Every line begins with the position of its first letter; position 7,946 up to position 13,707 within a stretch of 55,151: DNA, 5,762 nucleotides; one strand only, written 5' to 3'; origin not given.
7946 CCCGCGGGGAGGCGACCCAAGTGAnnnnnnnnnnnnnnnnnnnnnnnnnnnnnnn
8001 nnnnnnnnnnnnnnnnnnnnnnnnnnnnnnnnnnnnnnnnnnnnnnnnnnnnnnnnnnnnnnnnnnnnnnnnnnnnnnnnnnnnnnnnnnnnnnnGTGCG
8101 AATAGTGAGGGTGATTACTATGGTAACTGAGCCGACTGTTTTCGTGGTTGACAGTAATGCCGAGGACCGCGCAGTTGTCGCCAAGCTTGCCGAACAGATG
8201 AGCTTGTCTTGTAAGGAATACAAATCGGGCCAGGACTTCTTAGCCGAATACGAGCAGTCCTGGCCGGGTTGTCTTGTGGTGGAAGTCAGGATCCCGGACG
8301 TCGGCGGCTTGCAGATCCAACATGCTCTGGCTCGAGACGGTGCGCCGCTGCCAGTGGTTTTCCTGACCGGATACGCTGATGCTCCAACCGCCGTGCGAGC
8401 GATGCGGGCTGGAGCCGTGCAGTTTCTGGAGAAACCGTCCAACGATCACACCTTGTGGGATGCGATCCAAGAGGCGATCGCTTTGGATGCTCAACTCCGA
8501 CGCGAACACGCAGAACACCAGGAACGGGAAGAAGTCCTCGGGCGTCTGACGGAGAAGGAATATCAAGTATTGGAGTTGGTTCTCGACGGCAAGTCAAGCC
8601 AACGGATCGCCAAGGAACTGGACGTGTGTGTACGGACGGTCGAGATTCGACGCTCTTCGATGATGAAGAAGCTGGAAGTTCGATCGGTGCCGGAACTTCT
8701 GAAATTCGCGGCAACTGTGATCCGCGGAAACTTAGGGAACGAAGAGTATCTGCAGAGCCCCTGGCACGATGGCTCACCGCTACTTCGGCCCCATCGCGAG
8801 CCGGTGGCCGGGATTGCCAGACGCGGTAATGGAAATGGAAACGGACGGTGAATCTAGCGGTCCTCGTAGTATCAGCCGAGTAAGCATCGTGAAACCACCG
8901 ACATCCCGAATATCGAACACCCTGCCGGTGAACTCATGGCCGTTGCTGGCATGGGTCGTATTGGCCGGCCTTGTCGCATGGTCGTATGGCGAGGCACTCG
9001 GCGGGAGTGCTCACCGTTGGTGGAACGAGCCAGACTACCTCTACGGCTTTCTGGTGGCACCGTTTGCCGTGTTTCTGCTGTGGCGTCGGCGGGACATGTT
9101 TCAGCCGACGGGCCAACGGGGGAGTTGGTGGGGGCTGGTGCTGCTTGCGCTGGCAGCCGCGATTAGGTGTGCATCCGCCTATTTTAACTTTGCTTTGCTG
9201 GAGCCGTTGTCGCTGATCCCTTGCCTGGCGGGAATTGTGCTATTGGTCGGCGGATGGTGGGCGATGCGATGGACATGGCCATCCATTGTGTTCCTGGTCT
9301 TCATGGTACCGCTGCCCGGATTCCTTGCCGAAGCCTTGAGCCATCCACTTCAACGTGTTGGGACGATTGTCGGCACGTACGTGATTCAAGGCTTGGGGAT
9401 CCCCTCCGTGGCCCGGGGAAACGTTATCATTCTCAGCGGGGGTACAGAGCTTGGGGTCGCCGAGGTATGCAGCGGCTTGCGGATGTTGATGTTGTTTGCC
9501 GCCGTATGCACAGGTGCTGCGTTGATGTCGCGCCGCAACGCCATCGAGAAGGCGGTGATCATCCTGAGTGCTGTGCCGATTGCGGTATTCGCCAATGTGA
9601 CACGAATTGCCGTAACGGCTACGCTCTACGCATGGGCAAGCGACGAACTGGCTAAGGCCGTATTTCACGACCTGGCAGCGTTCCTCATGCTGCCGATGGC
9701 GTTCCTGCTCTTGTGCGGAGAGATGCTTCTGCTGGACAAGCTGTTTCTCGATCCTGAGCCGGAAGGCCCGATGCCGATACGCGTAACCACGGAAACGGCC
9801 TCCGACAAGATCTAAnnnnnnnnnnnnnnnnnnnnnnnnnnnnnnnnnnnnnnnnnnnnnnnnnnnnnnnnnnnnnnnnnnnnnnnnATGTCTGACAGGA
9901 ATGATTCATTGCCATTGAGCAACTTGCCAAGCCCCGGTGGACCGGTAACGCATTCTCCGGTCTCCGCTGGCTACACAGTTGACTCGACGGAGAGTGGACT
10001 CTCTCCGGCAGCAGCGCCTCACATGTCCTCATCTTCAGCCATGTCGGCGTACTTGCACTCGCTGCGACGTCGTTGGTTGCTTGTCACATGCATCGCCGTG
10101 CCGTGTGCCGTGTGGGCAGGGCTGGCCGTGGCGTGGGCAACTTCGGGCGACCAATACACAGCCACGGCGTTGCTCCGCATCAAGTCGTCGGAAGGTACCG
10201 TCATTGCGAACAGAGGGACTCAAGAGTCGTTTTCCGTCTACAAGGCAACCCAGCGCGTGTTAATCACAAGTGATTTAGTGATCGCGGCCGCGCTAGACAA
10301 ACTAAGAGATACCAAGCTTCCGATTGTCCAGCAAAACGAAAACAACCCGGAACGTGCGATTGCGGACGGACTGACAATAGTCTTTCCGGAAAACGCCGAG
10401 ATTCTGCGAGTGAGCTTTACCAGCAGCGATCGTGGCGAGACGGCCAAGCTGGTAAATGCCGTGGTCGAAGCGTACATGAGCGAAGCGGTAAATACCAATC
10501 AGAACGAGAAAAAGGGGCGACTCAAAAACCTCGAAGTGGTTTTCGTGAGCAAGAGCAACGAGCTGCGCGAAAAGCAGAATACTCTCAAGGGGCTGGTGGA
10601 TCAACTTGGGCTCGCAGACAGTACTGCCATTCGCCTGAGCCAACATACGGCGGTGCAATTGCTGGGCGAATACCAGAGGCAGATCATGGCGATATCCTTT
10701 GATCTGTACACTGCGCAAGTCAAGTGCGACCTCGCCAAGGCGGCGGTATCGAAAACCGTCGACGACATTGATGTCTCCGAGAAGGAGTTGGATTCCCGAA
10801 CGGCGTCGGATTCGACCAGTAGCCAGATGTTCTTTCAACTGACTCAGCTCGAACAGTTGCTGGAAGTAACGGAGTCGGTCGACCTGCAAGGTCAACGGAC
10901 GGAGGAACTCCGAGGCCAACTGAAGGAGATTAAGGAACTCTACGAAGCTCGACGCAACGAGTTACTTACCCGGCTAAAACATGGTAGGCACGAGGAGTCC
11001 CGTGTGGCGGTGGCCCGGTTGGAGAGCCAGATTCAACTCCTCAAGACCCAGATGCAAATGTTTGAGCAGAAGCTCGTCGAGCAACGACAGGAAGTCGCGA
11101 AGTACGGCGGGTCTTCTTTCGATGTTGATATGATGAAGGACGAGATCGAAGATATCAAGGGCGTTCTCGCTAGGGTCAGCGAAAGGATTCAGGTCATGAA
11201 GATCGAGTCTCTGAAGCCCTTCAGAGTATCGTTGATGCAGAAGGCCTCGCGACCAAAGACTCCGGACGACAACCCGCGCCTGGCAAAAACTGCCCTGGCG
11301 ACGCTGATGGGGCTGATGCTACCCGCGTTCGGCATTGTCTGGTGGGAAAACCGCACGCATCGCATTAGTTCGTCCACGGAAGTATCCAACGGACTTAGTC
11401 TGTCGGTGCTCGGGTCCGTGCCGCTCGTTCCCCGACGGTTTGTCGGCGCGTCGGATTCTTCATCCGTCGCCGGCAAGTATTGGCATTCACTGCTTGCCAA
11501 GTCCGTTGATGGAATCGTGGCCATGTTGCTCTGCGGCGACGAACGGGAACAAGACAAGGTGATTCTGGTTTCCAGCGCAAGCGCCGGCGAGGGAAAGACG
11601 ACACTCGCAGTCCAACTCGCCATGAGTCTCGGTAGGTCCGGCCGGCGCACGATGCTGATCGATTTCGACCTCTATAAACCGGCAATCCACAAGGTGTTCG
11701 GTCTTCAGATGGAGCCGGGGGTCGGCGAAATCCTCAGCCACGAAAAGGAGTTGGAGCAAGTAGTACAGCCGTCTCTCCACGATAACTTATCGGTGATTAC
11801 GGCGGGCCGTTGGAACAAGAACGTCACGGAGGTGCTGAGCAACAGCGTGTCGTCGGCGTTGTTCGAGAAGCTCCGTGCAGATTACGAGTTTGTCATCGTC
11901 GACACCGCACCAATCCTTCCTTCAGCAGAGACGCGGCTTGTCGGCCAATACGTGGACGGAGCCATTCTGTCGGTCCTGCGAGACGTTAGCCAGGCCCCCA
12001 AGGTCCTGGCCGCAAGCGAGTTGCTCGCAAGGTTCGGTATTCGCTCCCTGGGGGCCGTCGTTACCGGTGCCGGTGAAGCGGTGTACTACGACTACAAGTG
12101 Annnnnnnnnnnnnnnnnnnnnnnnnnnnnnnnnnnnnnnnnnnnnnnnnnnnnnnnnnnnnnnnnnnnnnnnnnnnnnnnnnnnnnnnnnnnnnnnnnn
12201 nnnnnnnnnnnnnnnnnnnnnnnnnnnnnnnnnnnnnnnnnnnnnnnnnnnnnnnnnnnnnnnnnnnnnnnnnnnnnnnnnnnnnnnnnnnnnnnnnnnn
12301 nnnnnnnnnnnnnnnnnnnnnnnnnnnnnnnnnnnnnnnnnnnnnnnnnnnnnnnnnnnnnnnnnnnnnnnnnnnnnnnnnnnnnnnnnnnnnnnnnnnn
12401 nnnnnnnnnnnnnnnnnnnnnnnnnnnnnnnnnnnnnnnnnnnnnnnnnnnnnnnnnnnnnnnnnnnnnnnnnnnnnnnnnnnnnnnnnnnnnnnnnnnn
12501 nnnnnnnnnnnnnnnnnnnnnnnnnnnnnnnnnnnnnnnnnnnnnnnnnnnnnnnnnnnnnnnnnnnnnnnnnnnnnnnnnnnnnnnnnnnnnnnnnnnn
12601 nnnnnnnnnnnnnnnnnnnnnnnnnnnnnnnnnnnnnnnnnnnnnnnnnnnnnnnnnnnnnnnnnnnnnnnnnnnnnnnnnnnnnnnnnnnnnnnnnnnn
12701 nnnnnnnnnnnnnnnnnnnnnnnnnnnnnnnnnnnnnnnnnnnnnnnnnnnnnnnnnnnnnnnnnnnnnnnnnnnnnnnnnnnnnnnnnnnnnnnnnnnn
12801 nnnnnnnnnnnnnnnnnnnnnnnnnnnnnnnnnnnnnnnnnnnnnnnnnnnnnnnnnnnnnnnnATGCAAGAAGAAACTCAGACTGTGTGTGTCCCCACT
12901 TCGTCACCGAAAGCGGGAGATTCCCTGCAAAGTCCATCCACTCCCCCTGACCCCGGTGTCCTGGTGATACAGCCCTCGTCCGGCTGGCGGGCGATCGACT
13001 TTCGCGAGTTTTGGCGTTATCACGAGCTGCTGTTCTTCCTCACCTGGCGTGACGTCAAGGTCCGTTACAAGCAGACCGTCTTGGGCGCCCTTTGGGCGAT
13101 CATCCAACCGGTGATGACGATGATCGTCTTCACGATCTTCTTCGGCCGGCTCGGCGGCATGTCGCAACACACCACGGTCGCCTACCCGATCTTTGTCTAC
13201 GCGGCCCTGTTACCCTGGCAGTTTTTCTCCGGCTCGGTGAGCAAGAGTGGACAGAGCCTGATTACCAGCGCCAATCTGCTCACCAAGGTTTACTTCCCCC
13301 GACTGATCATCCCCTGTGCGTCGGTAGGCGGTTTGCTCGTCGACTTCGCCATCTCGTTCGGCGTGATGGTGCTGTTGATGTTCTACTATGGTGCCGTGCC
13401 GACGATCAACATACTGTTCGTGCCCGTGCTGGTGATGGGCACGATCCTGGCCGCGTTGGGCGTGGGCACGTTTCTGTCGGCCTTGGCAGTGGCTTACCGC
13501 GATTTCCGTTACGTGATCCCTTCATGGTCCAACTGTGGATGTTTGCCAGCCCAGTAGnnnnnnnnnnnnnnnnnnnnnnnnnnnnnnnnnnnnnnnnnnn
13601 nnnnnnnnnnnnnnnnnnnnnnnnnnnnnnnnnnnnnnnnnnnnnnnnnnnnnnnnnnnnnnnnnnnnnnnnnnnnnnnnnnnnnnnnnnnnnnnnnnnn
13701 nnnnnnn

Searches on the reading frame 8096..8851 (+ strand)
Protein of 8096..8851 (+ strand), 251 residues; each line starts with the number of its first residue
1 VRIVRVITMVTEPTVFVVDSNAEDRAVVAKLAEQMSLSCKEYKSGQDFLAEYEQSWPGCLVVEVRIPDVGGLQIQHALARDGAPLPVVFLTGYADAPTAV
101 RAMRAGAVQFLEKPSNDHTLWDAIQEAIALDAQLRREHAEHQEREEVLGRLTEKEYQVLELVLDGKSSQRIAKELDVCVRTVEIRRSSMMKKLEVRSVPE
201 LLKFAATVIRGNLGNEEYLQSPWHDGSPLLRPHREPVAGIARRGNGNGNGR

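Call 98: search_protein_families(library=pfam, proteins=[window:8096-8851:+], max_evalue=0.001)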
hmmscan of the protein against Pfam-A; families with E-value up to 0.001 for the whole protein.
window:8096-8851:+ (251 aa): 4 families
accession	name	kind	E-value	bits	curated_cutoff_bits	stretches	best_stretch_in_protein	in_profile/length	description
PF00072.30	Response_reg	-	3.3e-20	72.8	30.2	1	15-124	1-110/111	Response regulator receiver domain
PF00196.25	GerE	-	2.4e-14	53.1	23.5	1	151-204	3-56/57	Bacterial regulatory proteins, luxR family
PF08281.18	Sigma70_r4_2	-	1.2e-05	25.3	25.7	1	146-192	6-53/54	Sigma-70, region 4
PF13384.12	HTH_23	-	0.00025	21.2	24.6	0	156-183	8-35/50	Homeodomain-like domain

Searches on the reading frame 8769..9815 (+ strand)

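Call 8: search_protein_families(library=ncbifam, proteins=[window:8769-9815:+], max_evalue=1e-10)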
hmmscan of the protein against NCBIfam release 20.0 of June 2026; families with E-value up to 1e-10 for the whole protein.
window:8769-9815:+ (348 aa): 10 families
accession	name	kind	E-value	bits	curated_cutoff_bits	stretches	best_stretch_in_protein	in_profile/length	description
TIGR04152.1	exosort_VPLPA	exception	6.5e-53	180.5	400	1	83-334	3-254/486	VPLPA-CTERM-specific exosortase XrtD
TIGR02602.1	8TM_EpsH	subfamily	5.7e-43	147.2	105.55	1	82-315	2-233/241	exosortase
NF038142.1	exosort_XrtW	exception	1.5e-42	145.6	425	1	60-290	3-233/494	exosortase W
TIGR03109.2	exosort_XrtA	exception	3e-38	131.7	208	1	62-315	3-254/261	exosortase A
NF035943.2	exosort_XrtV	exception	1.2e-31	110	313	1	61-317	5-261/270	exosortase V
TIGR03113.1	exosort_XrtB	exception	1.2e-27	97.3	275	1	64-320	4-262/268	exosortase B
TIGR04178.1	exo_archaeo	signature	2.3e-15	56.6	23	1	230-316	3-89/97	exosortase/archaeosortase family protein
TIGR04156.1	cyanoexo_CrtB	exception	1.6e-13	50.9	300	1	92-301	39-245/280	cyanoexosortase B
TIGR04476.1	exosort_XrtN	exception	2.4e-12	46.7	200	1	144-313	69-243/406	exosortase N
TIGR04151.1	exosort_VPDSG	exception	2e-11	43.8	300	1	150-306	128-283/306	VPDSG-CTERM-specific exosortase XrtC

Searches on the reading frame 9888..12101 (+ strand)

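Call 8: search_protein_families(library=ncbifam, proteins=[window:9888-12101:+], max_evalue=1e-10)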
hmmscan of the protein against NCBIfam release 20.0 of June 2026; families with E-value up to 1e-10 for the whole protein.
window:9888-12101:+ (737 aa): 6 families
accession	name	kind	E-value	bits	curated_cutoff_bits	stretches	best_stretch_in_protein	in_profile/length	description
TIGR01007.1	eps_fam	subfamily_domain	4.1e-31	108.1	108.05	1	554-727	15-189/204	polysaccharide biosynthesis tyrosine autokinase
TIGR03018.1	pepcterm_TyrKin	hypoth_equivalog_domain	1.8e-30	105.8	230.65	1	550-713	29-196/207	XrtA-associated tyrosine autokinase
TIGR03029.1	EpsG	equivalog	4.2e-26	91.7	313.8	1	554-726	101-273/274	chain length determinant protein tyrosine kinase EpsG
TIGR01005.1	eps_transp_fam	subfamily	6.3e-26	90.8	411.7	1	556-696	546-686/754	exopolysaccharide transport protein family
NF007350.0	PRK09841.1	equivalog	2.1e-20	72.4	1248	1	555-728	530-703/726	tyrosine-protein kinase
NF008568.0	PRK11519.1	equivalog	1.7e-19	69.5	1068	1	555-700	525-669/720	tyrosine-protein kinase Wzc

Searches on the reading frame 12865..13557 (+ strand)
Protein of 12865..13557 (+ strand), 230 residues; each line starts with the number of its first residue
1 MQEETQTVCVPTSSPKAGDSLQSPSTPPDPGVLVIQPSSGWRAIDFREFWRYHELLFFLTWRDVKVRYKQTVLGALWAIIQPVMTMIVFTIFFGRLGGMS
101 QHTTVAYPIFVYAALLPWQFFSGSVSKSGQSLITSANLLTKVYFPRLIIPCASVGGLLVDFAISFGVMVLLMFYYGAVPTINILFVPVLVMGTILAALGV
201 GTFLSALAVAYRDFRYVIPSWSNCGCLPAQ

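Call 98: search_protein_families(library=pfam, proteins=[window:12865-13557:+], max_evalue=0.001)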
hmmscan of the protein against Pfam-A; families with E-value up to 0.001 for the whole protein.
window:12865-13557:+ (230 aa): 1 family
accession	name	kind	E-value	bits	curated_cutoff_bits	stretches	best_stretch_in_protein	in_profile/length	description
PF01061.29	ABC2_membrane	-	7.8e-11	42.3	26.9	1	55-219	2-167/211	ABC-2 type transporter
